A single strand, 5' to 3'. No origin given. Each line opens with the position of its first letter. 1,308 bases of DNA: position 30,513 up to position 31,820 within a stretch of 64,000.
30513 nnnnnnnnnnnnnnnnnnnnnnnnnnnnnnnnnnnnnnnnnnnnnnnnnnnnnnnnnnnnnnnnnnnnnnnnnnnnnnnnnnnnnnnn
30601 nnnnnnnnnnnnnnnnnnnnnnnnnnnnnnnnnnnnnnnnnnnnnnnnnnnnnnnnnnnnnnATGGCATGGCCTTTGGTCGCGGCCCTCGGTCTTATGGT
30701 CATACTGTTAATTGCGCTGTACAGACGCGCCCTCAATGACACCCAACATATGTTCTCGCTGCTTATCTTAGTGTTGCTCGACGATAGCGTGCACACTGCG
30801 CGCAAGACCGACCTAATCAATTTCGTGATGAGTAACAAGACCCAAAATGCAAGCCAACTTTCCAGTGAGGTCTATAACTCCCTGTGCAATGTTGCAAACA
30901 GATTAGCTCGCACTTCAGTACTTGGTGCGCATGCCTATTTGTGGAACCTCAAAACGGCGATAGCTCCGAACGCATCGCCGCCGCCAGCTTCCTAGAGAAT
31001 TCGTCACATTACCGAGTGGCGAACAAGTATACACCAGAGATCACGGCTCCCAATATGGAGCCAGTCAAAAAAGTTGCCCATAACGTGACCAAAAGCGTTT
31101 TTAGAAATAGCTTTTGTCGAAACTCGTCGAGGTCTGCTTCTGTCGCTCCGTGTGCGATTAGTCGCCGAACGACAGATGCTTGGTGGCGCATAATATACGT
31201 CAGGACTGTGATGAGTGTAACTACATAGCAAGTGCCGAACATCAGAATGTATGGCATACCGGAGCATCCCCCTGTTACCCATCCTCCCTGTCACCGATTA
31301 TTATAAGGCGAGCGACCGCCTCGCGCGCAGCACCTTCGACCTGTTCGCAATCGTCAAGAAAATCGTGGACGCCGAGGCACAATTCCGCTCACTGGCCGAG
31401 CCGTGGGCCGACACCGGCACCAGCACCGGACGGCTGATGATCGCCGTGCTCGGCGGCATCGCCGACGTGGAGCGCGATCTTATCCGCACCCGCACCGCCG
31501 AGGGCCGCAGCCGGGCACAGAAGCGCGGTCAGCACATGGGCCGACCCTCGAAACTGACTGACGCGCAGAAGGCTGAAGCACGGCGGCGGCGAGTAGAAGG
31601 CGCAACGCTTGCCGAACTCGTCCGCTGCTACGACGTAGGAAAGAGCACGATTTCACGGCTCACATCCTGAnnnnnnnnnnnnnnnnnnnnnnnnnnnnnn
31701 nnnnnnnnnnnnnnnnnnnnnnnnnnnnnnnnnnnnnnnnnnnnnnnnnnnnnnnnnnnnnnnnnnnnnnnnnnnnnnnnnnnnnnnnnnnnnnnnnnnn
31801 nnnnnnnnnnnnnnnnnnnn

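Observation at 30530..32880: Low-GC islet with recombinase remnant between a CoxL-type gene and an aldo/keto reductase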

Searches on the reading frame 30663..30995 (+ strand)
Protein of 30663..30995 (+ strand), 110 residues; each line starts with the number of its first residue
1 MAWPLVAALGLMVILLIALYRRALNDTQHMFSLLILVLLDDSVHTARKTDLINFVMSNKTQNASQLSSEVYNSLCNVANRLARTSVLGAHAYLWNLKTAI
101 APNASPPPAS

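Call 4: search_protein_families(library=pfam, proteins=[window:30663-30995:+], max_evalue=0.1)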
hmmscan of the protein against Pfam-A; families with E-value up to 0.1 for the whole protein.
window:30663-30995:+ (110 aa): 0 families

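Call 5: search_protein_families(library=padloc, proteins=[window:30663-30995:+], max_evalue=1)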
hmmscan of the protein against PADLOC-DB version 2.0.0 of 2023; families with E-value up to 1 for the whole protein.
window:30663-30995:+ (110 aa): 0 families

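Call 6: search_protein_families(library=ncbifam, proteins=[window:30663-30995:+], max_evalue=1)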
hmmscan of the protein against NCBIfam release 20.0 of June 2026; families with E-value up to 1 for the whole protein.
window:30663-30995:+ (110 aa): 0 families

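Call 7: search_protein_families(library=phrogs, proteins=[window:30663-30995:+], max_evalue=1)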
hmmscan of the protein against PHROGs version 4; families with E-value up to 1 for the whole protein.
window:30663-30995:+ (110 aa): 2 families
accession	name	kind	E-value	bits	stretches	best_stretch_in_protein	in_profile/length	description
phrog_34514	-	unknown function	0.061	14.1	1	11-28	5-22/39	-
phrog_2892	-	unknown function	0.076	14.1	1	8-60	54-109/121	-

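Call 63: find_homologous_proteins(query=window:30663-30995:+, max_evalue=0.01)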
Query window:30663-30995:+ (110 aa): 22 proteins with E <= 0.01 among 35 candidates.
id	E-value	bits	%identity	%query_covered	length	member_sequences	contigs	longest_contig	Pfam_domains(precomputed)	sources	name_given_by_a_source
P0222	1.9e-63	229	100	100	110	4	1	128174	-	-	-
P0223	5.4e-43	163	86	88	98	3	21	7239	-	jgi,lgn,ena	jgi:hypothetical protein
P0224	2.5e-41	158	83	86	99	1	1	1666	-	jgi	jgi:hypothetical protein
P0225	1.7e-40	155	81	88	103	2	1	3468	-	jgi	jgi:hypothetical protein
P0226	6.1e-40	153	80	88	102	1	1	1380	-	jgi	jgi:hypothetical protein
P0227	1.4e-37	146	76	90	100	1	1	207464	-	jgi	jgi:hypothetical protein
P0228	1.7e-37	145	78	88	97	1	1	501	-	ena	-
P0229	3.1e-37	145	73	89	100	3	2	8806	-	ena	-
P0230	6.0e-37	144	74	89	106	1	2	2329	-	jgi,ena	jgi:hypothetical protein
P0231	1.4e-36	142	72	89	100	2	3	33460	-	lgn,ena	-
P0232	3.0e-36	141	75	88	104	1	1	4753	-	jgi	jgi:hypothetical protein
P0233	5.7e-36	141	72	88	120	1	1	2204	-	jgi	jgi:hypothetical protein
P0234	2.3e-35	139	69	88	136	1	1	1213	-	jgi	-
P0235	1.3e-34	136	72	88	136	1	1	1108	-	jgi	-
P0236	3.3e-34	135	68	89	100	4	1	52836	-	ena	-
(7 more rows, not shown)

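Call 64: find_encoding_contigs(protein=P0223, flank=5000, max_places=8)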
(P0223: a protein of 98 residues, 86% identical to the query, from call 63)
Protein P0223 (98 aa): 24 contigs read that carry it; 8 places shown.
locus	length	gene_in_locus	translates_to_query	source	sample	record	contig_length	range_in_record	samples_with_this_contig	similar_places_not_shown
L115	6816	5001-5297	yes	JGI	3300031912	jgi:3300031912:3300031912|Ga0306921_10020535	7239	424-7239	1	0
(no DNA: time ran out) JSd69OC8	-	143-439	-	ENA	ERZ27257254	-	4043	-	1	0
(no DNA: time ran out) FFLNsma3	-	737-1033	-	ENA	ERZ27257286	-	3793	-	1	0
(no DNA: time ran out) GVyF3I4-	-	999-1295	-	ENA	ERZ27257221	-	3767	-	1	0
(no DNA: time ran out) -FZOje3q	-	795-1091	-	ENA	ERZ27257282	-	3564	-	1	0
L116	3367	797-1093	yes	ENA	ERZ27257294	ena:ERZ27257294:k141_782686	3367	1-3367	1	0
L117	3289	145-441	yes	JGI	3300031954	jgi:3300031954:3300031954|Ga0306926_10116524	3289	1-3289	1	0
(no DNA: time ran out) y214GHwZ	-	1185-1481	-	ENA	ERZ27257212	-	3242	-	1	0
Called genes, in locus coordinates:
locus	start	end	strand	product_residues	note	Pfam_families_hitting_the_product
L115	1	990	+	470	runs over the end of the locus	?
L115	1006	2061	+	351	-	PF02775:TPP_enzyme_C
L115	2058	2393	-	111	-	-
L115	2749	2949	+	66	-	-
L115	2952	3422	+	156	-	-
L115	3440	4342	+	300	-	PF17289:Terminase_6C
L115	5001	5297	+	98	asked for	-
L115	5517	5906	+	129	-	-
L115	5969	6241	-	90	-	-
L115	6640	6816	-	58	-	?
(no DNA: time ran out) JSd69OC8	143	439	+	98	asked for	-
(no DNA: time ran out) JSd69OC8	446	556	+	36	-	-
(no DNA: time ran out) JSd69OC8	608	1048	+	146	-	-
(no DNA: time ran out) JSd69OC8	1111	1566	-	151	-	-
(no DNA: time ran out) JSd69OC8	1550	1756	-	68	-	-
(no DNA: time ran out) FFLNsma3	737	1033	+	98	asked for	-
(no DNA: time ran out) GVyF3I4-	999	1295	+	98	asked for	-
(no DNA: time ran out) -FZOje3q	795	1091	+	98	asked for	-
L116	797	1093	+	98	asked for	-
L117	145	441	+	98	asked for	-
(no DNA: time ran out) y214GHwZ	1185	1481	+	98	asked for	-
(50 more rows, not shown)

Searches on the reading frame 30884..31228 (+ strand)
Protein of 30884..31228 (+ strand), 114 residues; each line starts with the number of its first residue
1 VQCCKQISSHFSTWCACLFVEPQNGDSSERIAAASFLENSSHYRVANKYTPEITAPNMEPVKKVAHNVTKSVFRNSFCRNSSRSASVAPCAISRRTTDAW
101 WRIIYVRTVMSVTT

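Call 4: search_protein_families(library=pfam, proteins=[window:30884-31228:+], max_evalue=0.1)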
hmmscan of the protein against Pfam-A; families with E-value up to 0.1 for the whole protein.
window:30884-31228:+ (114 aa): 0 families

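Call 5: search_protein_families(library=padloc, proteins=[window:30884-31228:+], max_evalue=1)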
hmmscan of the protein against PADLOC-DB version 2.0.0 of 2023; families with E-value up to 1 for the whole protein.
window:30884-31228:+ (114 aa): 0 families

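Call 6: search_protein_families(library=ncbifam, proteins=[window:30884-31228:+], max_evalue=1)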
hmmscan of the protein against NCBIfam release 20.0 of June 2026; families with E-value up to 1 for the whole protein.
window:30884-31228:+ (114 aa): 1 family
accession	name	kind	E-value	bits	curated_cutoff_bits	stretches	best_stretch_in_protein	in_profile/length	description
TIGR01336.1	psaB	equivalog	0.079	11.1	921.65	1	41-109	63-131/734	photosystem I core protein PsaB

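Call 7: search_protein_families(library=phrogs, proteins=[window:30884-31228:+], max_evalue=1)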
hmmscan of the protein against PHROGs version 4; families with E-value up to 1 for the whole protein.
window:30884-31228:+ (114 aa): 0 families

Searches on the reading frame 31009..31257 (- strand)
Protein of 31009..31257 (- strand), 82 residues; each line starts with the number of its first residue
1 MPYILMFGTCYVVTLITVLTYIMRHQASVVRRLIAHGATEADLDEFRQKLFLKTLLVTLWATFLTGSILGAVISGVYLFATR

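Call 4: search_protein_families(library=pfam, proteins=[window:31009-31257:-], max_evalue=0.1)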
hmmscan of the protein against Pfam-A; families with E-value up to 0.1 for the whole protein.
window:31009-31257:- (82 aa): 1 family
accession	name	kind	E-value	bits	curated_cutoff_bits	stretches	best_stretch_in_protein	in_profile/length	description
PF18926.5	DUF5676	-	0.0089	17.3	27.6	1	19-77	23-79/82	2TM family of unknown function (DUF5676)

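Call 5: search_protein_families(library=padloc, proteins=[window:31009-31257:-], max_evalue=1)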
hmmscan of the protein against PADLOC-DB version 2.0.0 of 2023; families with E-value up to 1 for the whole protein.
window:31009-31257:- (82 aa): 0 families

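Call 6: search_protein_families(library=ncbifam, proteins=[window:31009-31257:-], max_evalue=1)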
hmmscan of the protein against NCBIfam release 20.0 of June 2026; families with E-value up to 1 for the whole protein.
window:31009-31257:- (82 aa): 0 families

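Call 7: search_protein_families(library=phrogs, proteins=[window:31009-31257:-], max_evalue=1)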
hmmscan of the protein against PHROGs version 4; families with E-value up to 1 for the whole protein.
window:31009-31257:- (82 aa): 1 family
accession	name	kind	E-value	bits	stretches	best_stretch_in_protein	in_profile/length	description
phrog_19613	-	unknown function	0.26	12.4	1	17-61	33-75/90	-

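Call 62: find_homologous_proteins(query=window:31009-31257:-, max_evalue=0.01)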
Query window:31009-31257:- (82 aa): 1 proteins with E <= 0.01 among 1 candidates.
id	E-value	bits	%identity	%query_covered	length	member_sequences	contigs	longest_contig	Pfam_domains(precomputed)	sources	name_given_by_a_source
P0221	1.2e-41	158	94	100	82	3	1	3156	-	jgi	jgi:hypothetical protein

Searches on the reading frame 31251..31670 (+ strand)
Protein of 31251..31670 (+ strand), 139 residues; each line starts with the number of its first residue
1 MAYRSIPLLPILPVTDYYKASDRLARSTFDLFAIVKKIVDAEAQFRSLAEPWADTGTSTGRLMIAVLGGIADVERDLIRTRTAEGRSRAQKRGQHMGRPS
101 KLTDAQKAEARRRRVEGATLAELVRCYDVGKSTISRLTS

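Call 4: search_protein_families(library=pfam, proteins=[window:31251-31670:+], max_evalue=0.1)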
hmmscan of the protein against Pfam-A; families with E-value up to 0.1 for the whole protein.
window:31251-31670:+ (139 aa): 4 families
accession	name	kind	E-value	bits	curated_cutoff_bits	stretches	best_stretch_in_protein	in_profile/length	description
PF00239.26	Resolvase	-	9.9e-18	65.1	23.3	1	21-94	72-144/145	Resolvase, N terminal domain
PF02796.21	HTH_7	-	2.1e-05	25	23.8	1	97-136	1-40/45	Helix-turn-helix domain of resolvase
PF04545.22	Sigma70_r4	-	0.065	13.2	24.1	0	101-137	4-40/50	Sigma-70, region 4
PF04218.19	CENP-B_N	-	0.069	13.2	21.2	0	102-137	7-42/53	CENP-B N-terminal DNA-binding domain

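Call 6: search_protein_families(library=ncbifam, proteins=[window:31251-31670:+], max_evalue=1)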
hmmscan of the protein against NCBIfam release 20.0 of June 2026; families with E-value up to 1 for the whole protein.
window:31251-31670:+ (139 aa): 4 families
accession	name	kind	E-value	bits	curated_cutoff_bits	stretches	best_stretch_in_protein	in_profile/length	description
NF047343.1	SCCmet_CcrB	equivalog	5.4e-08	31.9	900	1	18-97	82-159/542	cassette chromosome recombinase CcrB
NF041201.1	recomb_XisF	equivalog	1.4e-07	30.9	375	1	22-96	70-143/465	fdxN element excision recombinase XisF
NF009949.0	PRK13413.1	equivalog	9.7e-07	28.7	272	1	23-116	72-166/203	master DNA invertase Mpi family serine-type recombinase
NF047347.1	SCCmet_CcrC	equivalog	2.6e-05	22.9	900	1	22-78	83-138/558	cassette chromosome recombinase CcrC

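Call 67: search_dna_similar(query=window:31305-31670:+, collection=plasmids, mode=protein, max_rows=12)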
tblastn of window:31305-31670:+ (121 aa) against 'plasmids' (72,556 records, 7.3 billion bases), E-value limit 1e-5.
The search stops at 5000 records and this limit was reached: more records match than are counted here, and every count below describes the 5000 best-scoring records only.
Records with a match: at least 5000; places in all: 6248; records where one place covers at least 80% of the query: 4697.
Best place of each record, by identity: 80-90% 2; 60-80% 36; <60% 4962.
By first word of the organism name: Staphylococcus 1186; Escherichia 714; Klebsiella 419; Enterobacter 205; Bacillus 167; Pseudomonas 154; Clostridium 129; Citrobacter 92; Vibrio 86; Sphingobium 74; and 283 more.
By predicted mobility (MOB-suite, as given by PLSDB): mobilizable 1891; non-mobilizable 1751; conjugative 1358.
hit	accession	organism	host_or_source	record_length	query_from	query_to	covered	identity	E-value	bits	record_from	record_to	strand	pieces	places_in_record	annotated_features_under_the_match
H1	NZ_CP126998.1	Acidisoma sp. PAMC 29798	cell culture,lichen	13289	4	119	96%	81.9%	3e-56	194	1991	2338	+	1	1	recombinase family protein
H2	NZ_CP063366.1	Xanthobacter dioxanivorans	pure culture,active sludge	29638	4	119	96%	75.0%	4e-49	174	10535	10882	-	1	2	recombinase family protein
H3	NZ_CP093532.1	Shinella zoogloeoides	-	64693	4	118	95%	71.3%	4e-48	171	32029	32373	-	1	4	recombinase family protein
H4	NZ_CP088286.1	Bradyrhizobium septentrionale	Glycine max cv. AC Glengarry,Cell ...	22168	4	121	98%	68.6%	2e-45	163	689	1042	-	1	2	recombinase family protein | WGR domain-containing protein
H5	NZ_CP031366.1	Rhizobium sp. ZX09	cell culture,soil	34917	4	118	95%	69.6%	4e-47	168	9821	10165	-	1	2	recombinase family protein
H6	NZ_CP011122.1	Acetobacter oryzifermentans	single cell,Vinegar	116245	4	119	96%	66.4%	2e-43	157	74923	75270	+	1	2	recombinase family protein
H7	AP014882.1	Acetobacter pasteurianus NBRC 101655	-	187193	4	119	96%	66.4%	2e-43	157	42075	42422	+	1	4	resolvase domain-containing protein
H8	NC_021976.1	Acetobacter pasteurianus 386B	-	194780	4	119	96%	66.4%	2e-43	157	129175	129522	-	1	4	recombinase family protein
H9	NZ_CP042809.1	Acetobacter oryzoeni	vinegar,vinegar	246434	4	119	96%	66.4%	2e-43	157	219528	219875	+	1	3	recombinase family protein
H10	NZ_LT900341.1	Gluconobacter oxydans 621H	-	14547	4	121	98%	63.6%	8e-41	150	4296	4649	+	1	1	recombinase family protein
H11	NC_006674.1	Gluconobacter oxydans 621H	-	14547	4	121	98%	63.6%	8e-41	150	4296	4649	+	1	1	recombinase family protein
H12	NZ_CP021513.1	Acetobacter pasteurianus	cell culture,food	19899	4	121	98%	63.6%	1e-40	149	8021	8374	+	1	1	recombinase family protein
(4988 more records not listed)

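Call 83: get_annotated_region(hit=H1, flank=2500)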
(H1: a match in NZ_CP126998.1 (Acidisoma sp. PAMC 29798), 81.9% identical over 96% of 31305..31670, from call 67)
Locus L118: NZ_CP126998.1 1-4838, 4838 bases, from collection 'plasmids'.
description: Acidisoma sp. PAMC 29798 plasmid unnamed4, complete sequence
organism: Acidisoma sp. PAMC 29798 (NCBI taxid 3040935)
taxonomy: Bacteria; Pseudomonadota; Alphaproteobacteria; Rhodospirillales; Acetobacteraceae; Acidisoma; Acidisoma sp. PAMC 29798
host: -; source: cell culture,lichen; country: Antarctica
typing (MOB-suite, as given by PLSDB): non-mobilizable
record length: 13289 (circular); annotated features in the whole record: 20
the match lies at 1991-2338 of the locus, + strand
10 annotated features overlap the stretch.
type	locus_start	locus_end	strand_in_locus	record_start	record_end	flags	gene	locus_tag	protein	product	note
CDS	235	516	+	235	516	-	-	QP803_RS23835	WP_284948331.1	hypothetical protein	-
CDS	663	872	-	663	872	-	-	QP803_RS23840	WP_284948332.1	hypothetical protein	-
CDS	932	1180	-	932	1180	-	-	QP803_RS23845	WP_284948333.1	hypothetical protein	-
CDS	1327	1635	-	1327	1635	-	-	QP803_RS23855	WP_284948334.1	hypothetical protein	-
CDS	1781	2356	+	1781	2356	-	-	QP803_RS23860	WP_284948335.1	recombinase family protein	GO:0006310 - DNA recombination [Evidence IEA]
CDS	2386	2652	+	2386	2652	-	-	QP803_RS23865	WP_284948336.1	hypothetical protein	-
CDS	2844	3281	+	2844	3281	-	-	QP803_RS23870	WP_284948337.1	type II toxin-antitoxin system PemK/MazF family toxin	-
CDS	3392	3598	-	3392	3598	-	-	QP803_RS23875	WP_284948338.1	DUF2188 domain-containing protein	-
CDS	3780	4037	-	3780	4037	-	-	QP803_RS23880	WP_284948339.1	hypothetical protein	-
CDS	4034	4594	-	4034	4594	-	-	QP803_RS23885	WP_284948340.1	hypothetical protein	-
